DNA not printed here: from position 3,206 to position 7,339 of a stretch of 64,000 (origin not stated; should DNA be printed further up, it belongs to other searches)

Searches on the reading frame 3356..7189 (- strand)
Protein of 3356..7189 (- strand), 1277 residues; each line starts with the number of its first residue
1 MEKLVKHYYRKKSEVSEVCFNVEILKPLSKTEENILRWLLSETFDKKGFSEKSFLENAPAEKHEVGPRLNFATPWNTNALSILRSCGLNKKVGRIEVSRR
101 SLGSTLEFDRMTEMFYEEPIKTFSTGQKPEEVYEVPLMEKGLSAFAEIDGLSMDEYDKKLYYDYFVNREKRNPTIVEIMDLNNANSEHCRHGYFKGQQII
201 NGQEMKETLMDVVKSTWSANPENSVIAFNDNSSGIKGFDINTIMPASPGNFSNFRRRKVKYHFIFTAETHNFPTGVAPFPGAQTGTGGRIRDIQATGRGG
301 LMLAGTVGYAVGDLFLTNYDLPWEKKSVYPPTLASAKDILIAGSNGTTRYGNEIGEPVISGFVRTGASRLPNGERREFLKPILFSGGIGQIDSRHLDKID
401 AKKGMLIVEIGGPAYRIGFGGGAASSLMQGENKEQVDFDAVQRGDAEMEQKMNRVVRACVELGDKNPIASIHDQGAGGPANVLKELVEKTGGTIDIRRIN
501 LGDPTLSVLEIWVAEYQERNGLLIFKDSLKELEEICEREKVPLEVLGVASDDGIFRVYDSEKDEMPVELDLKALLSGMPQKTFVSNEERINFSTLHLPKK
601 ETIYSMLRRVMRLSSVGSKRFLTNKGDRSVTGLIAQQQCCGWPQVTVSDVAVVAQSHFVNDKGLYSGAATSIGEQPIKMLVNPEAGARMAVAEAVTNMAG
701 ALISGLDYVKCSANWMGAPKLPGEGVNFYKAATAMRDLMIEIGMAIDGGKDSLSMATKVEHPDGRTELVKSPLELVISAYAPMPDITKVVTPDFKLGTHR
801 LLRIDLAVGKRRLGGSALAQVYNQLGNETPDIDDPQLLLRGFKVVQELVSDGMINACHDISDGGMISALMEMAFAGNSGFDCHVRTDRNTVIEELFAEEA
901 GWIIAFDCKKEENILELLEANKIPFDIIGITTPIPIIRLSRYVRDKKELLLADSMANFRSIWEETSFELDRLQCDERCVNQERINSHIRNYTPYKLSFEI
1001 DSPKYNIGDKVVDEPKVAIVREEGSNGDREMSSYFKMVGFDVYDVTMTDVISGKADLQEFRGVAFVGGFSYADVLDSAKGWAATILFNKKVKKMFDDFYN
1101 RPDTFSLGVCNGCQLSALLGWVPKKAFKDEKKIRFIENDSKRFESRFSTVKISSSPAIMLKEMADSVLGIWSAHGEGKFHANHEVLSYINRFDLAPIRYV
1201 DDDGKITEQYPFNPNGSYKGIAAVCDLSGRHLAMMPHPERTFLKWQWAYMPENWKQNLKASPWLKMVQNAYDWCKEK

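Call 57: search_protein_families(library=ncbifam, proteins=[window:3356-7189:-], max_evalue=0.00001)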
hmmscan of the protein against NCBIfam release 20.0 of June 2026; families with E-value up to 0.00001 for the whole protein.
window:3356-7189:- (1277 aa): 10 families
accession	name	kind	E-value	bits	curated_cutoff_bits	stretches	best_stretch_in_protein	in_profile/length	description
TIGR01735.1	FGAM_synt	equivalog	0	1451.9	1123.05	1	5-1273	21-1306/1307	phosphoribosylformylglycinamidine synthase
NF003672.0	PRK05297.1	equivalog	0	1311.6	783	1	11-1274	29-1289/1290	phosphoribosylformylglycinamidine synthase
TIGR01739.1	tegu_FGAM_synt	hypoth_equivalog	3.5e-91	306.8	716.1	2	665-1274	594-1204/1206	herpesvirus tegument protein/v-FGAM-synthase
NF002290.1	PRK01213.1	equivalog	1.4e-63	215.2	648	1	261-963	69-716/723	phosphoribosylformylglycinamidine synthase subunit PurL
TIGR01857.1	FGAM-synthase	equivalog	9.6e-63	212.2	1057.05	2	258-1259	309-1232/1239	phosphoribosylformylglycinamidine synthase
TIGR01736.1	FGAM_synth_II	equivalog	7e-62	209.7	525.75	1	261-932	69-685/718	phosphoribosylformylglycinamidine synthase subunit PurL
NF002252.0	PRK01175.1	equivalog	5.4e-41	140.4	298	1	1013-1252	2-239/261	phosphoribosylformylglycinamidine synthase subunit PurQ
TIGR01737.1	FGAM_synth_I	equivalog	7.3e-36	123.6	177.8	1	1016-1246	2-211/228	phosphoribosylformylglycinamidine synthase I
NF002957.0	PRK03619.1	equivalog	5.1e-25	88.1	212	1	1016-1242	2-200/222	phosphoribosylformylglycinamidine synthase subunit PurQ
NF010690.0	PRK14090.1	equivalog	8.7e-23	80.5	1047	1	345-581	118-341/601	phosphoribosylformylglycinamidine synthase subunit PurL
